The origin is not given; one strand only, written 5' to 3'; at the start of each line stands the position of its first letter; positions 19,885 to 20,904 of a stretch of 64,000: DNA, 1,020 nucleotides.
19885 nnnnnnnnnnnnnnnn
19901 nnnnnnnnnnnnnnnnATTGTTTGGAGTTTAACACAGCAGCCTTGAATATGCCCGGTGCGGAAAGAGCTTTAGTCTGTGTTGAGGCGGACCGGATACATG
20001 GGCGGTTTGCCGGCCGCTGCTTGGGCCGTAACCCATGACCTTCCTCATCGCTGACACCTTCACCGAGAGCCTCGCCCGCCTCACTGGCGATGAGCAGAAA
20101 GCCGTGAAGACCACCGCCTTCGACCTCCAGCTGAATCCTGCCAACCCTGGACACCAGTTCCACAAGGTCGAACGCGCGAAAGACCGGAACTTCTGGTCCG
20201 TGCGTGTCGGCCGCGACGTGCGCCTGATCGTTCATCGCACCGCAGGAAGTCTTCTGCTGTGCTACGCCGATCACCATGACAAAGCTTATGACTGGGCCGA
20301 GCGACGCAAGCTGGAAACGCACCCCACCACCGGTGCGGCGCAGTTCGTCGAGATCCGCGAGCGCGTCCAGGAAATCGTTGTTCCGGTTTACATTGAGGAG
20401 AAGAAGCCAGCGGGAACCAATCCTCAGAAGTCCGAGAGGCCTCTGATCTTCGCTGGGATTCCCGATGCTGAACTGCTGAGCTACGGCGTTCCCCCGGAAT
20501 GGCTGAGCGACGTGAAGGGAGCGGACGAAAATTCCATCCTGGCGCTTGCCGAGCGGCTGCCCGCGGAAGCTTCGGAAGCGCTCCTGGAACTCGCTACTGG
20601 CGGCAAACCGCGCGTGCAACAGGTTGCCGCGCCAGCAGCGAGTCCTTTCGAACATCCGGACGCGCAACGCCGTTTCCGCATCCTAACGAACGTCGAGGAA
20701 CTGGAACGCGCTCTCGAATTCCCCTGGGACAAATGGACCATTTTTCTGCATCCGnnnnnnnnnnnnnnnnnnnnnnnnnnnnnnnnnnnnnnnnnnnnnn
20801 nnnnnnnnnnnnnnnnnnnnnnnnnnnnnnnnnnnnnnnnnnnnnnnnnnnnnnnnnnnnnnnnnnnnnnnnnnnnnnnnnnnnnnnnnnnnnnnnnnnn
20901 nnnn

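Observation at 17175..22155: Two tandem paralogous UvrD-like helicases, each with an N-terminal RelE/ParE-toxin-like domain, directly behind the R-M operon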

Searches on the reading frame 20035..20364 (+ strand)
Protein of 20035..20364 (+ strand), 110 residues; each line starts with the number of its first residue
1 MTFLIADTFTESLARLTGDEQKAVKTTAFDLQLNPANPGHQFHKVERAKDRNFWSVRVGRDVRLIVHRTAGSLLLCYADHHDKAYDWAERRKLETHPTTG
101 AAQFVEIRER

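Call 25: predict_structure(alignment_id=A2)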
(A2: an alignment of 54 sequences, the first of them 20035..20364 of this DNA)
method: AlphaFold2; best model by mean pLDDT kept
length: 110 residues; sequences in the alignment: 54
mean_pLDDT: 88.0   pTM: 0.80
mean pLDDT of the five models: 88.0, 85.5, 64.9, 62.3, 58.4
residues with pLDDT >= 90: 63; 70-90: 42; 50-70: 4; < 50: 1
segments of 3 or more residues with pLDDT < 50: none
pLDDT, mean of each block of 10 residues (from residue 1): 87 94 93 75 90 92 92 92 93 83 78
secondary structure, 60 per line:
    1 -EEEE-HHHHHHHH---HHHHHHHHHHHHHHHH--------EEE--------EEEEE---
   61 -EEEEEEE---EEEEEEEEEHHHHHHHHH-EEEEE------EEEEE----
elements in order: E2-5 H7-14 H18-33 E42-44 E53-57 E62-68 E72-80 H81-89 E91-95 E102-106

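Call 27: fold_search(model_id=the predicted structure, library=pdb)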
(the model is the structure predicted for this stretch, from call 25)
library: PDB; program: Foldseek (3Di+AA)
matches with E <= 10: 475; with E <= 0.001: 8
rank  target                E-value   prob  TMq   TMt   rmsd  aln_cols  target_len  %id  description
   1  3bpq_B                1.2e-04  1.00  0.62  0.78   2.3        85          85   21  Crystal Structure of RelB-RelE antitoxin-toxin complex from Methanococcus jannaschii (released 2008-12-23)
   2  2a6r_C                1.6e-04  1.00  0.53  0.66   3.3        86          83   20  Crystal structure of YoeB under PEG condition (released 2005-08-23)
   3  3bpq_D                3.9e-04  1.00  0.62  0.77   2.4        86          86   20  Crystal Structure of RelB-RelE antitoxin-toxin complex from Methanococcus jannaschii (released 2008-12-23)
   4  8yxv_E                5.3e-04  1.00  0.56  0.69   3.0        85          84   18  Toxin-antitoxin complex from Streptococcus pneumoniae (released 2025-04-09)
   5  1wmi_A                6.4e-04  1.00  0.57  0.68   3.8        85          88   15  Crystal structure of archaeal RelE-RelB complex from Pyrococcus horikoshii OT3 (released 2005-03-15)
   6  3oei_K                8.2e-04  1.00  0.58  0.73   2.7        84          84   12  Crystal structure of Mycobacterium tuberculosis RelJK (Rv3357-Rv3358-RelBE3) (released 2011-03-16)
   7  3g5o_B                9.4e-04  1.00  0.55  0.72   2.7        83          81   20  The crystal structure of the toxin-antitoxin complex RelBE2 (Rv2865-2866) from Mycobacterium tuberculosis (released 2009-04-14)
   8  3g5o_C                1.0e-03  1.00  0.58  0.71   2.4        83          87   22  The crystal structure of the toxin-antitoxin complex RelBE2 (Rv2865-2866) from Mycobacterium tuberculosis (released 2009-04-14)
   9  9g12_B                1.5e-03  1.00  0.56  0.70   2.5        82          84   18  Mycobacterium tuberculosis RelBE1 toxin-antitoxin system; rv1247c (relB1 antitoxin), rv1246c (relE1 toxin) (released 2025-12-17)
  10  2khe_MODEL_1_A        1.5e-03  1.00  0.59  0.71   2.7        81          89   18  Solution Structure of the Bacterial Toxin Rele from Thermus Thermophilus HB8 (released 2010-03-31)
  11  6n90_B                1.9e-03  1.00  0.54  0.66   3.1        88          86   12  YoeB/ParE toxin from Agrobacterium tumefaciens (released 2019-11-06)
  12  9lew_B                2.3e-03  1.00  0.57  0.67   3.0        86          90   14  The crystal structure of DinJ-YafQ complex from Vibrio cholerae (released 2025-07-30)
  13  4lsy_A                2.3e-03  1.00  0.58  0.69   3.0        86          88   19  Crystal structure of copper-bound L66S mutant toxin from Helicobacter pylori (released 2014-02-05)
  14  2otr_MODEL_1_A        2.4e-03  1.00  0.45  0.52   5.5        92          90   16  Solution Structure of Conserved Hypothetical Protein HP0892 from Helicobacter pylori (released 2007-12-18)
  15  4ml0_B                2.7e-03  1.00  0.54  0.64   3.2        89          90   16  Crystal structure of E.coli DinJ-YafQ complex (released 2014-06-25)
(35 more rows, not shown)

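Call 28: search_protein_representatives(protein=window:20035-20364:+)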
Query: 110 residues. Proteins with E-value up to 0.001 (for the whole library): 2355; up to 1e-10: 1197; up to 1e-30: 252. The best 150 are listed.
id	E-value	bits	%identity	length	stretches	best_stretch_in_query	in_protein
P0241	1.3e-56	205.4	84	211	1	1-110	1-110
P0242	2.4e-56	204.5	84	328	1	1-109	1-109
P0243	4.5e-55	200.5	82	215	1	1-109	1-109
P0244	6.3e-55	200.0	83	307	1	1-109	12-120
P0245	2.1e-54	198.3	79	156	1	1-110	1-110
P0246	3.6e-54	197.6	83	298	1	1-109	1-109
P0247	1.3e-53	195.8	80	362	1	1-109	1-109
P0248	1.4e-53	195.7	80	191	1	1-110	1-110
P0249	1.7e-53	195.4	82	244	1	1-109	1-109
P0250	2.4e-53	194.9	79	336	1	1-110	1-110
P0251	2.5e-53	194.8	80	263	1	1-109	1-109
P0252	3.6e-53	194.3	78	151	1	1-109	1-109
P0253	4.8e-53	193.9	80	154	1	1-110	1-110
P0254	8.4e-53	193.2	79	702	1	1-110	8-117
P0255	9.9e-53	192.9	78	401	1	1-110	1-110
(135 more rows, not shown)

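Call 34: search_solved_structures(query=A4, max_evalue=10, show_alignments=5)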
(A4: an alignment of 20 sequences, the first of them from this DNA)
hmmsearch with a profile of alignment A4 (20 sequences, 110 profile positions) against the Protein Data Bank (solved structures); distinct sequences matched with E-value up to 10: 3.
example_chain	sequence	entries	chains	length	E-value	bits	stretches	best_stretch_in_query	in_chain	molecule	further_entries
2xvs_A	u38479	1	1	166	0.21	14.8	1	37-67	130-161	TETRATRICOPEPTIDE REPEAT PROTEIN 5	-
6t59_TT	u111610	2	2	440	0.57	13.4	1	37-67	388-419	Tetratricopeptide repeat protein 5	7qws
8bpo_t2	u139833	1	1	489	0.64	13.2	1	37-67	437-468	Tetratricopeptide repeat protein 5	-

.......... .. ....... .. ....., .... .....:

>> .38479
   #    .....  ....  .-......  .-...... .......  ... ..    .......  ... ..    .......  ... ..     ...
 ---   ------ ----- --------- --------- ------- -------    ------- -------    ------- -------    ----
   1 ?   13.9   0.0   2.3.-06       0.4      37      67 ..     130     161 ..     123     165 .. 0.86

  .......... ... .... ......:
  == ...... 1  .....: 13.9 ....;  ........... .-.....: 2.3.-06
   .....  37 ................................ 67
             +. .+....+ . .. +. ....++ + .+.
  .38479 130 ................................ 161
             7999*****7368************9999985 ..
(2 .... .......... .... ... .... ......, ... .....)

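Call 97: search_protein_families(library=pfam, alignment_id=A4, max_evalue=0.1)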
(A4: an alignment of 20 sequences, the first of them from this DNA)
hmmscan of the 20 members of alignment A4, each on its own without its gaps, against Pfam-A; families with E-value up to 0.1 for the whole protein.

A. member 1, seq(110 aa): 2 families
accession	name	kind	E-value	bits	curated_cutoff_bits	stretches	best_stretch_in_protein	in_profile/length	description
PF05015.19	HigB-like_toxin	-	0.0089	16.9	27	1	37-81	48-91/91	RelE-like toxin of type II toxin-antitoxin system HigB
PF24732.2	ParE_like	-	0.019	15.4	24.4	1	47-75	28-56/67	ParE-like toxin domain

B. families by the number of members that match (of 20 scanned): 10 families
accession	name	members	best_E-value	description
PF05015.19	HigB-like_toxin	15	0.00011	RelE-like toxin of type II toxin-antitoxin system HigB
PF24732.2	ParE_like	9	0.012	ParE-like toxin domain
PF17731.6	DUF5570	2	0.024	Family of unknown function (DUF5570)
PF12243.14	CTK3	1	0.0041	CTD kinase subunit gamma CTK3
PF06268.19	Fascin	1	0.016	Fascin domain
PF15781.12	ParE-like_toxin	1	0.029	ParE-like toxin of type II bacterial toxin-antitoxin system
PF20055.5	DUF6454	1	0.042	Family of unknown function (DUF6454)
PF18938.6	aRib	1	0.052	Atypical Rib domain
PF18259.7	CBM65_1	1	0.053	Carbohydrate binding module 65 domain 1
PF23074.1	PH_FT_N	1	0.097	PH domain found in tandem in fungal proteins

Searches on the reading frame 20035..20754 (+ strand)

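Call 9: search_protein_families(library=pfam, proteins=[window:20035-20754:+], max_evalue=1)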
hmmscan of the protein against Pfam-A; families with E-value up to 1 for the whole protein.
window:20035-20754:+ (240 aa): 2 families
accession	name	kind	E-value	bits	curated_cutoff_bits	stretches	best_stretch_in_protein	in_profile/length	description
PF05015.19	HigB-like_toxin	-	0.037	14.9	27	1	37-81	48-91/91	RelE-like toxin of type II toxin-antitoxin system HigB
PF24732.2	ParE_like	-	0.062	13.7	24.4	1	47-75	28-56/67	ParE-like toxin domain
